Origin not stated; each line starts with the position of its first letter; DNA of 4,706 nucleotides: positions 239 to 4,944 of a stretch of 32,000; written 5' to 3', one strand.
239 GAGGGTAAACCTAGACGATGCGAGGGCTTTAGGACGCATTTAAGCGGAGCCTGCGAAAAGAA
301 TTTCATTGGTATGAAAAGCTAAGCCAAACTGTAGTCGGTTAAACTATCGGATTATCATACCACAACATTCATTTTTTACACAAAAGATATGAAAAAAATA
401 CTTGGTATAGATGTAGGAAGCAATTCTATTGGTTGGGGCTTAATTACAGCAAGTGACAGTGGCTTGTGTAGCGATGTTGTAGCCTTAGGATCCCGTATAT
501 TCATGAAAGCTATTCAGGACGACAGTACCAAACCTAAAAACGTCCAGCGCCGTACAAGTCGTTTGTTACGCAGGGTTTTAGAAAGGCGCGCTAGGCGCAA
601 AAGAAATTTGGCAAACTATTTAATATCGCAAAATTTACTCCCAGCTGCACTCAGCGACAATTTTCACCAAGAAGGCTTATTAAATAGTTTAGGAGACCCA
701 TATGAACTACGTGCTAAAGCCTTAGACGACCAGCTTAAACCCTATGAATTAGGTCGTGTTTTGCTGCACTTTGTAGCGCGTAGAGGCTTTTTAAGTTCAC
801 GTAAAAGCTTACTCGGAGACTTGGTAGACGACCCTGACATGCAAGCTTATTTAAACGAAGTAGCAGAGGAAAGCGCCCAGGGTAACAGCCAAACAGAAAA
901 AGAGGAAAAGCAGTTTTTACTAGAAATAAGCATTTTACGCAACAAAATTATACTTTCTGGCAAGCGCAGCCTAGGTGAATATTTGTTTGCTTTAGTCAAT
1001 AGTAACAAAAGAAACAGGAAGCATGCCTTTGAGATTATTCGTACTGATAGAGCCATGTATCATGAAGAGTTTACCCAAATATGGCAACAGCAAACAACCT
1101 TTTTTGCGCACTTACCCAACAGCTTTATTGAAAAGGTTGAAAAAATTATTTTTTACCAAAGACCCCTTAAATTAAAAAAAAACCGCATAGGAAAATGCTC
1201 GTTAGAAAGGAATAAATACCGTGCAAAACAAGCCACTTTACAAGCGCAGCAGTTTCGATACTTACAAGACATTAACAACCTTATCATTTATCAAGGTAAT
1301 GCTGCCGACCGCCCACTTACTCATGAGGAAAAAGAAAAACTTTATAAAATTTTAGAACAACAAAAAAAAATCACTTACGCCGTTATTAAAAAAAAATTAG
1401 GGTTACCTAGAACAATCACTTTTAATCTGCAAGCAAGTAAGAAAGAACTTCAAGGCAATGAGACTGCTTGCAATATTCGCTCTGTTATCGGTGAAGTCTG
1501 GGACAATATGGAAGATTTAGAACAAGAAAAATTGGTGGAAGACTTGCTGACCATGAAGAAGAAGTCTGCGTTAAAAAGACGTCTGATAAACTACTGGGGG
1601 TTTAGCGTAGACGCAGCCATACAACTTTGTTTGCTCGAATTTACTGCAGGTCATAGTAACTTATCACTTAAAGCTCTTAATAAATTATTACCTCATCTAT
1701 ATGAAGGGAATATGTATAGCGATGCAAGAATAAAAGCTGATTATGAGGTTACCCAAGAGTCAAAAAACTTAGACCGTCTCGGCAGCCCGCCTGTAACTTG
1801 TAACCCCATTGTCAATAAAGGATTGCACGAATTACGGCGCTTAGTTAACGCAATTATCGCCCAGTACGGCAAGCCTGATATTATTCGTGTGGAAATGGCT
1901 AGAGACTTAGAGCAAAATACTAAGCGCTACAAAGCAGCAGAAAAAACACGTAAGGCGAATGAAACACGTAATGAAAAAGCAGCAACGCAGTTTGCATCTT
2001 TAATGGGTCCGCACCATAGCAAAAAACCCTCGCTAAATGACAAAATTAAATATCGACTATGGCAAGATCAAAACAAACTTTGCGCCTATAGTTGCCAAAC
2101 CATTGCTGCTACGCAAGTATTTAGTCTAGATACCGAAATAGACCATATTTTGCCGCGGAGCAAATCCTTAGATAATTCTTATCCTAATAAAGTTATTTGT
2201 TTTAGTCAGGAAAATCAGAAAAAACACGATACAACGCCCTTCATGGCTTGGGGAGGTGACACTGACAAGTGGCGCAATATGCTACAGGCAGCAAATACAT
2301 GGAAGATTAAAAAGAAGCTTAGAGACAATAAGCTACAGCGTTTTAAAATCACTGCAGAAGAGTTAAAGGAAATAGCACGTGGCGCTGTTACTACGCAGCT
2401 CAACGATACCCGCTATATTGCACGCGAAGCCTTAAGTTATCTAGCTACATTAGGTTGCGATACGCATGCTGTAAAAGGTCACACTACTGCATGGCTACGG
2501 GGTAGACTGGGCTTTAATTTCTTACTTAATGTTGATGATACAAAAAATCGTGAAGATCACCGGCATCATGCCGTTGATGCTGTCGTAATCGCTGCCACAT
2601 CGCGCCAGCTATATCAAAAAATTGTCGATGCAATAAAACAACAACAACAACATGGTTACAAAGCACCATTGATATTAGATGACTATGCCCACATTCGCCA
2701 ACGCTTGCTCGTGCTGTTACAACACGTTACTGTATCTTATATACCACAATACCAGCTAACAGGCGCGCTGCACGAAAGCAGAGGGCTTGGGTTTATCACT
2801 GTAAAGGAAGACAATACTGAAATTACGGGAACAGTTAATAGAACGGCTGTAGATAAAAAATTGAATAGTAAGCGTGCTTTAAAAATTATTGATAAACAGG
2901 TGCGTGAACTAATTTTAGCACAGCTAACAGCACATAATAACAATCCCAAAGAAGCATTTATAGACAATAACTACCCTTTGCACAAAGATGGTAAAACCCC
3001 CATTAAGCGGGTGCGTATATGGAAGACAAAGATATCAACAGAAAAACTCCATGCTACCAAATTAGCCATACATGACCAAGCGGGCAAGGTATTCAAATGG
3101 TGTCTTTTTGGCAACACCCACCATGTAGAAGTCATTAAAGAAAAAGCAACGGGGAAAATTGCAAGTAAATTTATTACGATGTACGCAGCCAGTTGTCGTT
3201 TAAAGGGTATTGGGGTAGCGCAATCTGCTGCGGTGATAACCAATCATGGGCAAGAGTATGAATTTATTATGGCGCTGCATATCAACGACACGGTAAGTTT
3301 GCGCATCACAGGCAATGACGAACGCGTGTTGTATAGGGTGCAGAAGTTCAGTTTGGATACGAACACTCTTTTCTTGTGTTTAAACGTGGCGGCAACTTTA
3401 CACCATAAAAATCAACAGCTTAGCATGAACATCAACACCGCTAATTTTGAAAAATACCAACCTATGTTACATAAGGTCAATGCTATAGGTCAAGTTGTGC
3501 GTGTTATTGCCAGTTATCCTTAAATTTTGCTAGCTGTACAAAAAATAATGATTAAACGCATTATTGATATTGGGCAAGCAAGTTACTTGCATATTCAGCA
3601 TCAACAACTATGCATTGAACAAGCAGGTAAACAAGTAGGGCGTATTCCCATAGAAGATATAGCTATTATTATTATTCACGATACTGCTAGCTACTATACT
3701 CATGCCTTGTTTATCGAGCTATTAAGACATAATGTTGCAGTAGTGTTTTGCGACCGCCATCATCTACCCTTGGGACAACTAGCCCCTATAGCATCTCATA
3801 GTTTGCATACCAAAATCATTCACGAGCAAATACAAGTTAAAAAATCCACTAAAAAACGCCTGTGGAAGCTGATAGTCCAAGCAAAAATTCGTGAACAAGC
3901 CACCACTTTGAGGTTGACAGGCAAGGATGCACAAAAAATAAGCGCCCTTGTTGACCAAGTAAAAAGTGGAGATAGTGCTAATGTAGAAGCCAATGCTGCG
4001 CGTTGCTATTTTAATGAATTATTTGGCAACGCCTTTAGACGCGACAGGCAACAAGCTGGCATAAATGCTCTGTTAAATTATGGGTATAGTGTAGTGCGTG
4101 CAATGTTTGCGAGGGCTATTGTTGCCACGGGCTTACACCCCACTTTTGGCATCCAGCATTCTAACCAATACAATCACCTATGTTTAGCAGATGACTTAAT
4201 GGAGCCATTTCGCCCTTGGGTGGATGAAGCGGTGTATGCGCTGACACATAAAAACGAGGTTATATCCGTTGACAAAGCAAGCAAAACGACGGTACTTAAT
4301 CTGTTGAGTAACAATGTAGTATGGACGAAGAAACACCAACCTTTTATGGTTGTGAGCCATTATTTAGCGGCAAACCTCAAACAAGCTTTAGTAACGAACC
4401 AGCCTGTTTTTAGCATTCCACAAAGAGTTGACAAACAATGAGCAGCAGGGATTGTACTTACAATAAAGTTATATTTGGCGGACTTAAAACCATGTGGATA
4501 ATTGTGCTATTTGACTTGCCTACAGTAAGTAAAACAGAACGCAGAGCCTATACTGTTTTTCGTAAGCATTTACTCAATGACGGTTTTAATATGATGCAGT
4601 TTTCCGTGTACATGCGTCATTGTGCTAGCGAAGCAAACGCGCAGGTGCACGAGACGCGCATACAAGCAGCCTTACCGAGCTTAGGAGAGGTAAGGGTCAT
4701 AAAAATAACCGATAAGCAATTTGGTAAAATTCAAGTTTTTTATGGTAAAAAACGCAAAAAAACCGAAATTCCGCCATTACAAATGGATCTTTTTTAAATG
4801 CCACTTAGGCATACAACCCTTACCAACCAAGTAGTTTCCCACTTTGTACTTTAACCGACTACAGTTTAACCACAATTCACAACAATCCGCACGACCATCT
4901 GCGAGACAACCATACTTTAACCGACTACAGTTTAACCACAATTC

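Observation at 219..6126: Complete compact type II-C CRISPR-Cas9 locus with both RNA components apparently read antisense to the cas operon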

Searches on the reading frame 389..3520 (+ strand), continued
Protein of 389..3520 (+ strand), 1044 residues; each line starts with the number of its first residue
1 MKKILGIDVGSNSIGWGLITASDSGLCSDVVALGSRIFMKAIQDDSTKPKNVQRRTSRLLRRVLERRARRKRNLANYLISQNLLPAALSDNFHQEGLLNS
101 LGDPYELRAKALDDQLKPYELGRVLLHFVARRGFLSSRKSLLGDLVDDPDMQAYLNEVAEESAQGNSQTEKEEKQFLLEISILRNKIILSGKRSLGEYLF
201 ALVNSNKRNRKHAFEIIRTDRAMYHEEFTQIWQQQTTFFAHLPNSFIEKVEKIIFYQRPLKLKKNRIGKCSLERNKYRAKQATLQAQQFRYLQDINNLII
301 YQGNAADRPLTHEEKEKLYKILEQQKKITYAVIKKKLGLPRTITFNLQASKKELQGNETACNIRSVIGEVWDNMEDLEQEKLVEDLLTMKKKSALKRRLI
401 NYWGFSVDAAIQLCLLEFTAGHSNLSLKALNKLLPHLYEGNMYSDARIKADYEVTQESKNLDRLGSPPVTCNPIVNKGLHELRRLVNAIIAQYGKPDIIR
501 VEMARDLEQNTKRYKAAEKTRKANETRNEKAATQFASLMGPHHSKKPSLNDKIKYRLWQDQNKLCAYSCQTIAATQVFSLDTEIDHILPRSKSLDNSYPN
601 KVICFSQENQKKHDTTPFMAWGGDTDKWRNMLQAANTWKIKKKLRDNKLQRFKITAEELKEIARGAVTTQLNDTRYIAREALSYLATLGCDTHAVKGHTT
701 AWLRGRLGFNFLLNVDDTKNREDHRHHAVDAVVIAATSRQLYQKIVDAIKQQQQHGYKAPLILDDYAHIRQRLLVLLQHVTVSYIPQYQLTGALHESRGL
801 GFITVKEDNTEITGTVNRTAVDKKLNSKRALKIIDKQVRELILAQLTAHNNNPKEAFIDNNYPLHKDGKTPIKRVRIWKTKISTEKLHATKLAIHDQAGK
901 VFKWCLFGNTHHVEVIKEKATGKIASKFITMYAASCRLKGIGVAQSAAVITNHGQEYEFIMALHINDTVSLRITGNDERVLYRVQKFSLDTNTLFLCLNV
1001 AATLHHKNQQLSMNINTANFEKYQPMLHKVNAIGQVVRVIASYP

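Call 86: predict_structure(alignment_id=A1)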
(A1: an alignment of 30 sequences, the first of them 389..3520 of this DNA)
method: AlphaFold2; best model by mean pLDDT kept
length: 1044 residues; sequences in the alignment: 30
mean_pLDDT: 67.2   pTM: 0.36
mean pLDDT of the five models: 67.2, 63.5, 62.5, 60.9, 56.8
residues with pLDDT >= 90: 39; 70-90: 494; 50-70: 305; < 50: 206
segments of 3 or more residues with pLDDT < 50: 39-57, 112-114, 131-152, 204-221, 257-279, 420-428, 453-462, 472-478, 484-486, 488-513, 664-678, 688-692, 785-800, 1039-1044
pLDDT, mean of each block of 10 residues (from residue 1): 67 72 73 64 35 43 59 71 73 65 63 61 66 38 41 49 52 58 65 54 41 31 62 70 69 43 30 40 62 82 72 85 84 85 80 79 84 81 71 69 79 66 44 55 59 46 51 45 45 40 44 57 78 80 69 90 89 87 87 75 91 86 84 86 83 78 47 42 47 57 78 65 73 74 67 57 71 76 47 42 72 77 85 87 89 79 74 82 72 62 66 89 88 76 77 87 84 75 84 83 66 89 81 51 34
secondary structure, 60 per line:
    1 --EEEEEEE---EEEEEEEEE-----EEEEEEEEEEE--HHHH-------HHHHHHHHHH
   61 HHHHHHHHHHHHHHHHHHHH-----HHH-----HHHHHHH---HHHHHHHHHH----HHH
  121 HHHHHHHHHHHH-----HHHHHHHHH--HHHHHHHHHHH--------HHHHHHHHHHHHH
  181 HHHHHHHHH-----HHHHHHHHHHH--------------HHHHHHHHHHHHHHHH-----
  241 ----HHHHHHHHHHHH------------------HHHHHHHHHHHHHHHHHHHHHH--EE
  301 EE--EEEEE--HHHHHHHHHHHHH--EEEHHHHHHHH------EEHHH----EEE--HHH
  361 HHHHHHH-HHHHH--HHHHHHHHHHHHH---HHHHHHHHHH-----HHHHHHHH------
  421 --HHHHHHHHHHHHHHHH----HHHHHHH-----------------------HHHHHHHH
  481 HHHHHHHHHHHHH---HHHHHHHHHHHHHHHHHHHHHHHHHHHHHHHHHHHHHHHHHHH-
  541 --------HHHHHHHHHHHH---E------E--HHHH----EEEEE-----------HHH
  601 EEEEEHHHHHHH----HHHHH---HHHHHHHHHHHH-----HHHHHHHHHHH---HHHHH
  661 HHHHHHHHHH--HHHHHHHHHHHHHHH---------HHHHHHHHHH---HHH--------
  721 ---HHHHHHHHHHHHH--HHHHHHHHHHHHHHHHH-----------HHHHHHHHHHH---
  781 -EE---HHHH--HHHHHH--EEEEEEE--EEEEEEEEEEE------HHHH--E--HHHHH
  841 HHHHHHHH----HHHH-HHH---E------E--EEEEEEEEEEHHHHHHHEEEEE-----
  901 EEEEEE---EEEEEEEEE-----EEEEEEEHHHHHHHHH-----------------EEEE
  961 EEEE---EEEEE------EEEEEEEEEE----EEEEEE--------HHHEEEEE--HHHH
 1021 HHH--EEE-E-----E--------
elements in order (helices of 4 or more, strands of 3 or more residues): E3-9 E13-21 E27-37 H40-43 H51-80 H94-100 H104-113 H118-132 H138-146 H149-159 H168-189 H195-205 H220-235 H245-256 H275-296 E299-302 E305-309 H312-324 E327-329 H330-337 E353-355 H358-367 H369-373 H376-388 H392-401 H407-414 H423-438 H443-449 H473-493 H497-539 H549-560 H574-577 E582-586 E601-605 H606-612 H617-621 H625-636 H642-652 H656-670 H673-687 H697-706 H724-736 H739-755 H767-777 H787-790 H793-798 E801-807 E810-820 H827-830 H836-848 H853-856 E874-883 H884-890 E891-895 E901-906 E910-918 E924-930 H931-939 E957-964 E968-972 E979-988 E993-998 E1010-1014 H1017-1023 E1026-1028

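Call 88: fold_search(model_id=the predicted structure, library=pdb)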
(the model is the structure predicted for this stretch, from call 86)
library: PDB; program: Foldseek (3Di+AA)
matches with E <= 10: 589; with E <= 0.001: 147
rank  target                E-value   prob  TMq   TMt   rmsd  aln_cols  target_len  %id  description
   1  6je4_O                6.9e-37  1.00  0.25  0.25  29.3      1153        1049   22  Crystal structure of Nme1Cas9-sgRNA-dsDNA dimer mediated by double protein inhibitor AcrIIC3 monomers (released 2019-11-06)
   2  6jdv_A                9.6e-37  1.00  0.28  0.28  28.0      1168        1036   22  Crystal structure of Nme1Cas9 in complex with sgRNA and target DNA (ATATGATT PAM) in catalytic state (released 2019-11-06)
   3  6je4_A                1.1e-36  1.00  0.25  0.25  29.1      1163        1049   22  Crystal structure of Nme1Cas9-sgRNA-dsDNA dimer mediated by double protein inhibitor AcrIIC3 monomers (released 2019-11-06)
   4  6je4_K                1.2e-36  1.00  0.26  0.26  29.2      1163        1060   22  Crystal structure of Nme1Cas9-sgRNA-dsDNA dimer mediated by double protein inhibitor AcrIIC3 monomers (released 2019-11-06)
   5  6je4_E                2.8e-36  1.00  0.26  0.25  29.1      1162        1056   22  Crystal structure of Nme1Cas9-sgRNA-dsDNA dimer mediated by double protein inhibitor AcrIIC3 monomers (released 2019-11-06)
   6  6jdq_A                9.4e-35  1.00  0.23  0.22  28.9      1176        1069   22  Crystal structure of Nme1Cas9 in complex with sgRNA (released 2019-11-06)
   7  6je9_A                2.1e-34  1.00  0.22  0.22  29.3      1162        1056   22  Crystal structure of Nme1Cas9-sgRNA dimer mediated by double protein inhibitor AcrIIC3 monomers (released 2019-11-06)
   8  8hnt_A                2.4e-34  1.00  0.22  0.23  29.9      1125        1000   20  Crystal structure of anti-CRISPR protein AcrIIC4 bound to HpaCas9-sgRNA surveillance complex (released 2023-07-19)
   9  6je9_C                6.0e-34  1.00  0.23  0.23  28.8      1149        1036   22  Crystal structure of Nme1Cas9-sgRNA dimer mediated by double protein inhibitor AcrIIC3 monomers (released 2019-11-06)
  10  8hj4_A                7.0e-34  1.00  0.23  0.23  28.2      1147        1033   22  CryoEM structure of an anti-CRISPR protein AcrIIC5 bound to Nme1Cas9-sgRNA complex (released 2023-01-25)
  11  9ar4_A                4.7e-33  1.00  0.28  0.28  26.6      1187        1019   22  CryoEM structure of ThermoCas9 in post-cleavage state bound with the DNA containing NNNNCCA PAM (released 2025-02-26)
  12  8ja0_A                6.9e-33  1.00  0.22  0.22  29.8      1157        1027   22  Cryo-EM structure of the NmeCas9-sgRNA-AcrIIC4 ternary complex (released 2023-08-09)
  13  6kc8_A                2.8e-32  1.00  0.29  0.30  26.9      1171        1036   22  Crystal structure of WT Nme1Cas9 in complex with sgRNA and target DNA (ATATGATT PAM) in post-cleavage state (released 2019-11-06)
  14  9ar6_A                3.3e-32  1.00  0.26  0.25  28.8      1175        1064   24  CryoEM structure of ThermoCas9 in pre-cleavage state bound with the DNA containing NNNNCCA PAM (released 2025-02-26)
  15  6kc7_A                9.3e-30  1.00  0.21  0.23  28.9      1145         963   20  Crystal structure of Nme1Cas9 in complex with sgRNA and target DNA (ATATGATT PAM) in seed-base paring state (released 2019-11-06)
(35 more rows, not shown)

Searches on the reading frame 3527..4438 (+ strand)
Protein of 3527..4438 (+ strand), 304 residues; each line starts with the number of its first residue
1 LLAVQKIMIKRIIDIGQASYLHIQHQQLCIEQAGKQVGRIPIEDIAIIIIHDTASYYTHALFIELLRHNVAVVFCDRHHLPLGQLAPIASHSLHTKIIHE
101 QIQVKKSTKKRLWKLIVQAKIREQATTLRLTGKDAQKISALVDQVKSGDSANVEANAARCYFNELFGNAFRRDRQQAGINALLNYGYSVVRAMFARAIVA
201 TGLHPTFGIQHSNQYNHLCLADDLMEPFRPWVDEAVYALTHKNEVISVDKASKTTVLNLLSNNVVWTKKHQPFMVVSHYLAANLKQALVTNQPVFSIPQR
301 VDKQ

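Call 7: search_protein_families(library=pfam, proteins=[window:3527-4438:+])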
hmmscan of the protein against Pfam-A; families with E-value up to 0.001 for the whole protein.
window:3527-4438:+ (304 aa): 1 family
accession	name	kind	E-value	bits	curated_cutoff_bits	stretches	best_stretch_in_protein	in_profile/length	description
PF01867.21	Cas_Cas1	-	1.2e-37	130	22.3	1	17-246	6-256/283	CRISPR associated protein Cas1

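Call 75: search_protein_families(library=padloc, proteins=[window:3527-4438:+])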
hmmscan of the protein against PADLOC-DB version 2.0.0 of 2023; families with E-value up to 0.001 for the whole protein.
window:3527-4438:+ (304 aa): 28 families (the best 25 are shown)
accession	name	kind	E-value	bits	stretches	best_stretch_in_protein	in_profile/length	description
PDLC02061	Cas1_II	-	2.1e-103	343.8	1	4-296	26-301/335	-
PDLC00926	Cas1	-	2.6e-87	290.8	1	10-283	1-276/278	"CRISPR-associated endonuclease Cas1, subtype II/NMENI"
PDLC01333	Cas1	-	2e-83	277.9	1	10-279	1-265/270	"CAS-I,CAS-II,CAS-III,CAS-IV,CAS-V,CAS-VI; acquisition_1"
PDLC01741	Cas1_IIIa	-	3e-63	211.9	1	12-291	4-286/301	-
PDLC01248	Cas1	-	3.6e-53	178.9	1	17-288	8-287/289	"CAS-I,CAS-II,CAS-III,CAS-IV,CAS-V,CAS-VI; acquisition_1"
PDLC01449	Cas1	-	4.2e-47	158.7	1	17-257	8-244/285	"CAS-I,CAS-II,CAS-III,CAS-IV,CAS-V,CAS-VI; acquisition_1"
PDLC00928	Cas1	-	7.1e-44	148.1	1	19-250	9-258/315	Cas1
PDLC01608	Cas1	-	3.6e-35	119.8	1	17-248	6-251/276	"CAS-I,CAS-II,CAS-III,CAS-IV,CAS-V,CAS-VI; acquisition_1"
PDLC00927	Cas1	-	4e-34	116.3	1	17-249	7-263/327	CRISPR-associated endonuclease Cas1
PDLC01249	Cas1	-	5.9e-32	109.2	1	18-246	6-242/246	"CAS-I,CAS-II,CAS-III,CAS-IV,CAS-V,CAS-VI; acquisition_1"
PDLC01747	Cas1g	-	1.8e-30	104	1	17-248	205-453/523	-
PDLC02063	Cas1_IIIb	-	7.8e-29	98.7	1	15-249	316-559/617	-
PDLC02066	Cas1b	-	1.8e-26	91.2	1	18-261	9-279/322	-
PDLC02025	Cas1d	-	6.2e-26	89.6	1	17-249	9-251/316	-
PDLC02064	Cas1a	-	3.5e-22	77.4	1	18-256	10-245/277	-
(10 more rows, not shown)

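Call 76: search_protein_families(library=ncbifam, proteins=[window:3527-4438:+])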
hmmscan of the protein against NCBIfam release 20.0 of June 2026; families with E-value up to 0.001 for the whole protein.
window:3527-4438:+ (304 aa): 9 families
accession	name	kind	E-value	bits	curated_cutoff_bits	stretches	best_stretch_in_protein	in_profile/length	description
TIGR03639.1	cas1_NMENI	exception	9.6e-87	290.8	120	1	10-283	1-276/278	type II CRISPR-associated endonuclease Cas1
TIGR00287.1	cas1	equivalog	1.5e-33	116.3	71.7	1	17-249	7-263/327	CRISPR-associated endonuclease Cas1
NF049935.1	cas4g_cas1g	exception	2.2e-23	82.6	560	1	17-247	222-474/546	CRISPR-associated endonuclease Cas4g/Cas1g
TIGR04093.1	cas1_CYANO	exception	1.7e-21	76.5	385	1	31-250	26-265/334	type I-D CRISPR-associated endonuclease Cas1d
TIGR03640.1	cas1_DVULG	exception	5.1e-17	62.1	385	1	17-248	11-270/340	type I-C CRISPR-associated endonuclease Cas1c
TIGR03641.1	cas1_HMARI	exception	2.7e-15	56.5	304.1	1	19-249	9-255/324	type I-B CRISPR-associated endonuclease Cas1b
TIGR04329.1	cas1_PREFRAN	exception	4.6e-13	49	300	1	97-296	91-316/317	type V CRISPR-associated endonuclease Cas1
TIGR03983.1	cas1_MYXAN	equivalog_domain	1.8e-11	43.6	358.05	1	24-238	26-266/347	type I-MYXAN CRISPR-associated endonuclease Cas1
TIGR03638.1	cas1_ECOLI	exception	5.4e-06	25.8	215.6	1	20-217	20-210/269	type I-E CRISPR-associated endonuclease Cas1e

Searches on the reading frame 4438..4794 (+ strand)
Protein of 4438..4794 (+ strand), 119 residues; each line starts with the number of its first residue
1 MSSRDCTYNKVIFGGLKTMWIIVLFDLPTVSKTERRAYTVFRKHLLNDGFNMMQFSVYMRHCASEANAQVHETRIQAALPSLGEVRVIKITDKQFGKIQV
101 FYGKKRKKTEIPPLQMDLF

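Call 7: search_protein_families(library=pfam, proteins=[window:4438-4794:+])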
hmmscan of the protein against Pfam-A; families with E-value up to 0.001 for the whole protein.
window:4438-4794:+ (119 aa): 2 families
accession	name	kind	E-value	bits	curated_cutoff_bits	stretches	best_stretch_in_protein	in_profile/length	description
PF09827.14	CRISPR_Cas2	-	3.6e-19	69.1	23.8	1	19-98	1-74/74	CRISPR associated protein Cas2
PF20803.2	PaaX_M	-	4.6e-05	23.9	24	1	19-76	7-63/83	PaaX protein central Cas2-like domain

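Call 75: search_protein_families(library=padloc, proteins=[window:4438-4794:+])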
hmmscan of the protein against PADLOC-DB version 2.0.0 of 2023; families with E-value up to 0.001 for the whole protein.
window:4438-4794:+ (119 aa): 12 families
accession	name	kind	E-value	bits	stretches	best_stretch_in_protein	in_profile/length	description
PDLC02068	Cas2_II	-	8.6e-45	149.8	1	14-117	19-117/137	-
PDLC02072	Cas2_II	-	9.6e-32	107.1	1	17-85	4-72/72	-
PDLC01459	Cas2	-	3.9e-29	99.3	1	17-108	4-95/105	"CAS-I,CAS-II,CAS-III,CAS-IV,CAS-V,CAS-VI; acquisition_2"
PDLC02069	Cas2_II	-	8.2e-29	98.6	1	19-111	1-93/130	-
PDLC01591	Cas2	-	4.5e-26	89.2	1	19-107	1-89/101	"CAS-I,CAS-II,CAS-III,CAS-IV,CAS-V,CAS-VI; acquisition_2"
PDLC01649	Cas2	-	4.6e-20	69.7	1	19-95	1-70/70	"CAS-I,CAS-II,CAS-III,CAS-IV,CAS-V,CAS-VI; acquisition_2"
PDLC00935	Cas2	-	1.6e-19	68.1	1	19-108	1-88/96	CRISPR-associated endonuclease Cas2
PDLC02073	Cas2_II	-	4.5e-18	63.5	1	17-60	4-47/49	-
PDLC02071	Cas2_II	-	2e-16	57.9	1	24-109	1-86/97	-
PDLC01251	Cas2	-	3.2e-16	57.4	1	19-108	1-82/84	"CAS-I,CAS-II,CAS-III,CAS-IV,CAS-V,CAS-VI; acquisition_2"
PDLC01748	Cas2_IIIa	-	1.1e-09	36.7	1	19-109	1-81/88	-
PDLC01525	Cas2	-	0.00023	19.8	1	19-109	1-85/90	"CAS-I,CAS-II,CAS-III,CAS-IV,CAS-V,CAS-VI; acquisition_2"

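Call 76: search_protein_families(library=ncbifam, proteins=[window:4438-4794:+])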
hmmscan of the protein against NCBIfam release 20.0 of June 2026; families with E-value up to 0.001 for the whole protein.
window:4438-4794:+ (119 aa): 1 family
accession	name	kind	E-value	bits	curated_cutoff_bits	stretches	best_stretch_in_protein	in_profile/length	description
TIGR01573.1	cas2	equivalog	6e-19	68.1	24.5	1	19-108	1-88/96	CRISPR-associated endonuclease Cas2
